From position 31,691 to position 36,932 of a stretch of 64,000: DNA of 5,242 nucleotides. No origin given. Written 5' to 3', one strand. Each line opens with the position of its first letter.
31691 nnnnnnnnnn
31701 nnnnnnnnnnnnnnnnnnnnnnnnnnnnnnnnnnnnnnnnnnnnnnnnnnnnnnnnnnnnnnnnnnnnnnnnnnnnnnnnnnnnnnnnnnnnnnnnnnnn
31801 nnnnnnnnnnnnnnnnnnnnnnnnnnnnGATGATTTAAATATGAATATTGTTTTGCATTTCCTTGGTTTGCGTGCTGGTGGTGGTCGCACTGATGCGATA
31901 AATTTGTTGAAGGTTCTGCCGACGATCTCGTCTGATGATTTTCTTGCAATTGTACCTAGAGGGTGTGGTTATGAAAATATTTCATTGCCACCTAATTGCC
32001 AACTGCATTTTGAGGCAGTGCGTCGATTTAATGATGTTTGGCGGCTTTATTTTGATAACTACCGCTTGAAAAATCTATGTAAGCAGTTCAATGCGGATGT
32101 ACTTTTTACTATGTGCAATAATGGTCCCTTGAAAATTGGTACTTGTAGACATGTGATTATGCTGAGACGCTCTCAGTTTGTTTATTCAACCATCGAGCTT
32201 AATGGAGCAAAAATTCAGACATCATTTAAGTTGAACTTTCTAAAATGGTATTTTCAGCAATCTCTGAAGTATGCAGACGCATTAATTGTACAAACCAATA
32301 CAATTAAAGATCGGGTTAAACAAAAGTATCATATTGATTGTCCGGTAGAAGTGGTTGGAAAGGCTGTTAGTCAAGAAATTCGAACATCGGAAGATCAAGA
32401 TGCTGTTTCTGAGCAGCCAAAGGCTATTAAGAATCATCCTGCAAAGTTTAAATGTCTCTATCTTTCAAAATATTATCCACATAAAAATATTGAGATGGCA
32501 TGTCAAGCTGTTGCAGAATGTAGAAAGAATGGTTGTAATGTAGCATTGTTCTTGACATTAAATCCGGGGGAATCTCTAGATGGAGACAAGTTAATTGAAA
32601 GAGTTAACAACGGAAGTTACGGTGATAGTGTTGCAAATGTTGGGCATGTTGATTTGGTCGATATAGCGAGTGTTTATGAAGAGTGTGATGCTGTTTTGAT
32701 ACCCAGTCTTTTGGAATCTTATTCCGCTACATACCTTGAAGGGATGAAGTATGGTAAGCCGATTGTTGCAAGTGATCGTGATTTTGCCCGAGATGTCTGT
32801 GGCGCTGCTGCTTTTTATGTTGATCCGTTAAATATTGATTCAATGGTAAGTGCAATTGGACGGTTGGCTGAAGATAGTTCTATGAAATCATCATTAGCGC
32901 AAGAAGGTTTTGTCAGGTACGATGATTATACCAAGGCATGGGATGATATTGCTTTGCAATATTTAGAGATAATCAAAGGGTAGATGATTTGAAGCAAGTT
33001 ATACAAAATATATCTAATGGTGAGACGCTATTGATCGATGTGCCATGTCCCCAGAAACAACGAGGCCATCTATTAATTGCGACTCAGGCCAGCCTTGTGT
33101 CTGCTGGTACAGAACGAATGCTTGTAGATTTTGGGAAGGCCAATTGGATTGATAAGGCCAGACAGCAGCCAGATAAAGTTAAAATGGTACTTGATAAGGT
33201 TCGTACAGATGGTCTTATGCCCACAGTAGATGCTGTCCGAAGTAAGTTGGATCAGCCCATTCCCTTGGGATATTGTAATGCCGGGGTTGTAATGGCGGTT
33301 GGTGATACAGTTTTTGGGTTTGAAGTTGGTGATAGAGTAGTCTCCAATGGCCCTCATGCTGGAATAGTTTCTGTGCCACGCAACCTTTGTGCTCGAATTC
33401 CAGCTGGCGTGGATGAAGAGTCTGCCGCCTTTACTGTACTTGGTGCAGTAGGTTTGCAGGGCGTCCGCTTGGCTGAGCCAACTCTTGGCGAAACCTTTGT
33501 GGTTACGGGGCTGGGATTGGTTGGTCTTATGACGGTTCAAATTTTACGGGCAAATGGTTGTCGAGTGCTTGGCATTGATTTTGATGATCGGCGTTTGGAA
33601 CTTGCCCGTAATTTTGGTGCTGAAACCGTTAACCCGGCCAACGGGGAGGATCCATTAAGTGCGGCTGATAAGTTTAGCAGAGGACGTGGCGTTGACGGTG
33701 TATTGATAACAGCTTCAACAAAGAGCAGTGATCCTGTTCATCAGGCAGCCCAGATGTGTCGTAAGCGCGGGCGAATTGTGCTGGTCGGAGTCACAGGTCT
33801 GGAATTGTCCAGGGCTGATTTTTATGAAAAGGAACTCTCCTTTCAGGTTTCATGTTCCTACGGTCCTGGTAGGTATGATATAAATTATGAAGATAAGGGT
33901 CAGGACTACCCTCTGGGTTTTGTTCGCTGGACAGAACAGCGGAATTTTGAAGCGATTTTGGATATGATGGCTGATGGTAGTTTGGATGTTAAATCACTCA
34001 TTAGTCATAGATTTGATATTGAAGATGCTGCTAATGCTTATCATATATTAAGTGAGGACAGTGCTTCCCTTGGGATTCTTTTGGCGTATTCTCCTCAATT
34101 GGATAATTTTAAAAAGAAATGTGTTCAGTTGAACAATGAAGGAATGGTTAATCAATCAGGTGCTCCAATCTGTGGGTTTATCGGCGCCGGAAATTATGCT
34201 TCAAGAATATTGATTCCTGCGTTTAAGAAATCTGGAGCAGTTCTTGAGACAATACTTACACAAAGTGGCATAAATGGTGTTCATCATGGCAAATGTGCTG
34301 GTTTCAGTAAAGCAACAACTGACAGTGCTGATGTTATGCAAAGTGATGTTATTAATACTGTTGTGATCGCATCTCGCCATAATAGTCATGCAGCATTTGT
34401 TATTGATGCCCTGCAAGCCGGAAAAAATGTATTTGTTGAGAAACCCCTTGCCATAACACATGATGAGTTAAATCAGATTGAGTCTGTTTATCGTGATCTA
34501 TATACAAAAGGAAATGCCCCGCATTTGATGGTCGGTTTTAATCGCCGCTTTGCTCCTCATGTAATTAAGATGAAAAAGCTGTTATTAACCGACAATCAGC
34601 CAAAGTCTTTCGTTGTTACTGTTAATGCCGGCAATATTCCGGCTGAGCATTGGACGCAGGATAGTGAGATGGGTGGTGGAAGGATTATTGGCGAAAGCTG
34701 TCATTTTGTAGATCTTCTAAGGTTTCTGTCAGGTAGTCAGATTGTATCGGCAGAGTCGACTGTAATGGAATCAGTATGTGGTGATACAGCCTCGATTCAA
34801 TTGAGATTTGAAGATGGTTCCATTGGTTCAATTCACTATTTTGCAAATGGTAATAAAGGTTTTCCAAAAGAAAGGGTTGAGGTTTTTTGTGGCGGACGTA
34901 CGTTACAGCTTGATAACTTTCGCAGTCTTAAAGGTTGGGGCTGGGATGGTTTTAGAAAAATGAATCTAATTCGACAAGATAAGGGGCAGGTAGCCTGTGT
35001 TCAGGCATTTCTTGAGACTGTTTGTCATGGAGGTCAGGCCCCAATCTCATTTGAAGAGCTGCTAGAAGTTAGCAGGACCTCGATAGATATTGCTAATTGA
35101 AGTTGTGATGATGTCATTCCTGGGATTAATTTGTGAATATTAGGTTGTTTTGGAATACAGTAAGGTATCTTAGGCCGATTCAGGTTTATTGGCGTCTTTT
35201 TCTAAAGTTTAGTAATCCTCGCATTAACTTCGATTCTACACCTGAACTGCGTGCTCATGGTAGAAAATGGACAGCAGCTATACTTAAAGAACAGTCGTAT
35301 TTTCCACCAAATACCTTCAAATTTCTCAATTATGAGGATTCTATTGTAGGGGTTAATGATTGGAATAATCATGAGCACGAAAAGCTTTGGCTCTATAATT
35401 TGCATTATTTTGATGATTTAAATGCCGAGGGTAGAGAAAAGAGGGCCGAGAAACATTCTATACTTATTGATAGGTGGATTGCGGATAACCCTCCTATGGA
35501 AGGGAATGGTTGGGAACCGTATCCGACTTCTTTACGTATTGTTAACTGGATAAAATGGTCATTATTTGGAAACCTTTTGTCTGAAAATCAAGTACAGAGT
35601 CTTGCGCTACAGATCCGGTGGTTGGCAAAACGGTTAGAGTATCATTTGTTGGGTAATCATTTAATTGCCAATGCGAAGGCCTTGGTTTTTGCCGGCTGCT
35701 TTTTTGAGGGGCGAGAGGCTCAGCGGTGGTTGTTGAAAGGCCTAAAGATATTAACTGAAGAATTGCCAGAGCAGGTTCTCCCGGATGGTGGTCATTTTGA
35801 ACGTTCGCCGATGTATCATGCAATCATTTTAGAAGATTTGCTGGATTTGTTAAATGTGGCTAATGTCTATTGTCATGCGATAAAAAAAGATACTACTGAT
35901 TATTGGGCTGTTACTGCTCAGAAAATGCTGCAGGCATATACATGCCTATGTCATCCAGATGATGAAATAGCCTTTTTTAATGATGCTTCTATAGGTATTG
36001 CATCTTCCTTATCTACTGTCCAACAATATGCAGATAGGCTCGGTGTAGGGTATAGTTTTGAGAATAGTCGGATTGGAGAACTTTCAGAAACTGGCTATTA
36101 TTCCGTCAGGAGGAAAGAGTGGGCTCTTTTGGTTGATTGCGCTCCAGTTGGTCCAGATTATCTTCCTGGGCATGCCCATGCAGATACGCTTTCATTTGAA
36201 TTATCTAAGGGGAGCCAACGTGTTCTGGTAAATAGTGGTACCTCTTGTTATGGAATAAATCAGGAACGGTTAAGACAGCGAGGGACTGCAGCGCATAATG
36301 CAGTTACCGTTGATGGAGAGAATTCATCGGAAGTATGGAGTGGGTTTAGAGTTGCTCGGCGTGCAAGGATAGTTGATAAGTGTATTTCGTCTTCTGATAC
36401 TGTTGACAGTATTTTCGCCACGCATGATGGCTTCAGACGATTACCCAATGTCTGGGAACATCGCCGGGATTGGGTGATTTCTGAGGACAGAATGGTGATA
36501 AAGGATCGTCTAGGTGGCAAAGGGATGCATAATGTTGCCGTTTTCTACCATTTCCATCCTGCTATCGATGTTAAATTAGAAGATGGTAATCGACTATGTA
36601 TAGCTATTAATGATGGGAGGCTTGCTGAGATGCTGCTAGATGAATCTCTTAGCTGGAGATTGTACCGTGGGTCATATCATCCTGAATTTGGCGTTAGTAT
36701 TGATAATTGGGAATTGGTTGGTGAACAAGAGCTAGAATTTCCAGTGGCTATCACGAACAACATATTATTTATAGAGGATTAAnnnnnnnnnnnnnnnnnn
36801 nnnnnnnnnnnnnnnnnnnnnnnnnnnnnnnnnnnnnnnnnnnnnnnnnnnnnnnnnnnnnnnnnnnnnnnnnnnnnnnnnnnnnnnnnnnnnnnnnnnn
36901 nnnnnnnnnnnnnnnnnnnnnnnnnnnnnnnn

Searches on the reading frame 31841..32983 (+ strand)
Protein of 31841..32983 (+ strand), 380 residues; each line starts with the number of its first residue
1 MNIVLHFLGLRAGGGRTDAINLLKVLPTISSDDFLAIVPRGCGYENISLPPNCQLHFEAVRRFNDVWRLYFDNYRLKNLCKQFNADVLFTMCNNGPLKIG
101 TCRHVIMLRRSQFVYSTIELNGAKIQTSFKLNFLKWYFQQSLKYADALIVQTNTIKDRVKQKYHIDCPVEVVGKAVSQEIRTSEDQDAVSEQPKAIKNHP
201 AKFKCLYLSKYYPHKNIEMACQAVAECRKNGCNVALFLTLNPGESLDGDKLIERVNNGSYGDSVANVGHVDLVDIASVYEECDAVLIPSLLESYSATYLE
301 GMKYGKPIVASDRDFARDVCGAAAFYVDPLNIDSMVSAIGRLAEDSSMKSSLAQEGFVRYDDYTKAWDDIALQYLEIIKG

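Call 6: search_protein_families(library=pfam, proteins=[window:31841-32983:+], max_evalue=0.01)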
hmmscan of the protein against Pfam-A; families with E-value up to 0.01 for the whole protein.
window:31841-32983:+ (380 aa): 4 families
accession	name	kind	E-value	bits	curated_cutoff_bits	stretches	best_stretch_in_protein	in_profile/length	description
PF00534.26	Glycos_transf_1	-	4.2e-16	59.4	26.4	1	195-356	8-169/172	Glycosyl transferases group 1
PF13692.12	Glyco_trans_1_4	-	1.3e-15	58.4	27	1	204-345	3-142/142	Glycosyl transferases group 1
PF13439.12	Glyco_transf_4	-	7e-06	26.6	28.5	1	56-176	44-166/170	Glycosyltransferase Family 4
PF20706.3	GT4-conflict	-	0.0013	18.2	26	1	192-313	188-313/385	Family 4 Glycosyltransferase in conflict systems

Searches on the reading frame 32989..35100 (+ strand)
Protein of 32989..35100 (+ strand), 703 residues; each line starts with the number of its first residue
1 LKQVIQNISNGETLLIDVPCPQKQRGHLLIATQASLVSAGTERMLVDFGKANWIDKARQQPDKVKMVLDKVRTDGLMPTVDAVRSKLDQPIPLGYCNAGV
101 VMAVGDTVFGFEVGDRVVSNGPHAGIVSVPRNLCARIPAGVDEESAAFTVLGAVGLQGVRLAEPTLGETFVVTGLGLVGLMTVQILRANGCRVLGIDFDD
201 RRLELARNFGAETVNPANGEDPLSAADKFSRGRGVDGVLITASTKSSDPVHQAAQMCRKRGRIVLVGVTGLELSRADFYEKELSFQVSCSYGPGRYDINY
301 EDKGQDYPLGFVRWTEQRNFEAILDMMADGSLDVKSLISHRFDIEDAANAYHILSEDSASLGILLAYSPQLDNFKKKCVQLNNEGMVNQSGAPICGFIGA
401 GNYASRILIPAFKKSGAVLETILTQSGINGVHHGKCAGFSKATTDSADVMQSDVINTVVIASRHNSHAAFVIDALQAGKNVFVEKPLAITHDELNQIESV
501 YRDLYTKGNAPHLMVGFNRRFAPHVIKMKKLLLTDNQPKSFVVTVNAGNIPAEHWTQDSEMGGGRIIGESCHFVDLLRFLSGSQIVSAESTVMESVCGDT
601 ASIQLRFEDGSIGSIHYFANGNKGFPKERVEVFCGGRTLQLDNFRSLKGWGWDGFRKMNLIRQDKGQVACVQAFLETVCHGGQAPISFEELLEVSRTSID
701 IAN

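Call 6: search_protein_families(library=pfam, proteins=[window:32989-35100:+], max_evalue=0.01)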
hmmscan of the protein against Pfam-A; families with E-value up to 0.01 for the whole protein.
window:32989-35100:+ (703 aa): 9 families
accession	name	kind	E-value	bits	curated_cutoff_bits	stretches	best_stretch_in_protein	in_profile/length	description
PF00107.32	ADH_zinc_N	-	9.2e-19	68.1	31.8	1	178-296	2-120/129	Zinc-binding dehydrogenase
PF01408.29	GFO_IDH_MocA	-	1.4e-13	52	24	1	395-497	3-105/120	Oxidoreductase family, NAD-binding Rossmann fold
PF22725.1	GFO_IDH_MocA_C3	-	1.2e-08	35.4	27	1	549-634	27-118/124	GFO/IDH/MocA C-terminal domain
PF02894.22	GFO_IDH_MocA_C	-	4.3e-06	27.1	22.9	1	547-617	24-102/218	Oxidoreductase family, C-terminal alpha/beta domain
PF13602.12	ADH_zinc_N_2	-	5.7e-05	24.5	27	1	231-356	20-125/134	Zinc-binding dehydrogenase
PF08240.17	ADH_N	-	0.00015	22.4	23.5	1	85-120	28-63/104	Alcohol dehydrogenase GroES-like domain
PF03721.20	UDPG_MGDP_dh_N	-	0.0014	18.6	27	0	171-206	4-39/187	UDP-glucose/GDP-mannose dehydrogenase family, NAD binding domain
PF02254.24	TrkA_N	-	0.0015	19.3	23.8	1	170-215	1-46/116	TrkA-N domain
PF16912.11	Glu_dehyd_C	-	0.0015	18.4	34.9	0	168-270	32-133/211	Glucose dehydrogenase C-terminus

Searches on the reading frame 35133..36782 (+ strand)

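Call 6: search_protein_families(library=pfam, proteins=[window:35133-36782:+], max_evalue=0.01)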
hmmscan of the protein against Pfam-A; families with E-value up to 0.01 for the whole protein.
window:35133-36782:+ (549 aa): 2 families
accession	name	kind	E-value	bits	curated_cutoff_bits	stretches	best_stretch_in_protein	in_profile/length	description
PF07940.18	Hepar_II_III_C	-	2e-49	168.7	24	1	316-498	8-190/237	Heparinase II/III-like, C-terminal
PF16889.11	Hepar_II_III_N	-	6.1e-24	85.4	22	1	19-296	34-325/340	Heparinase II/III N-terminus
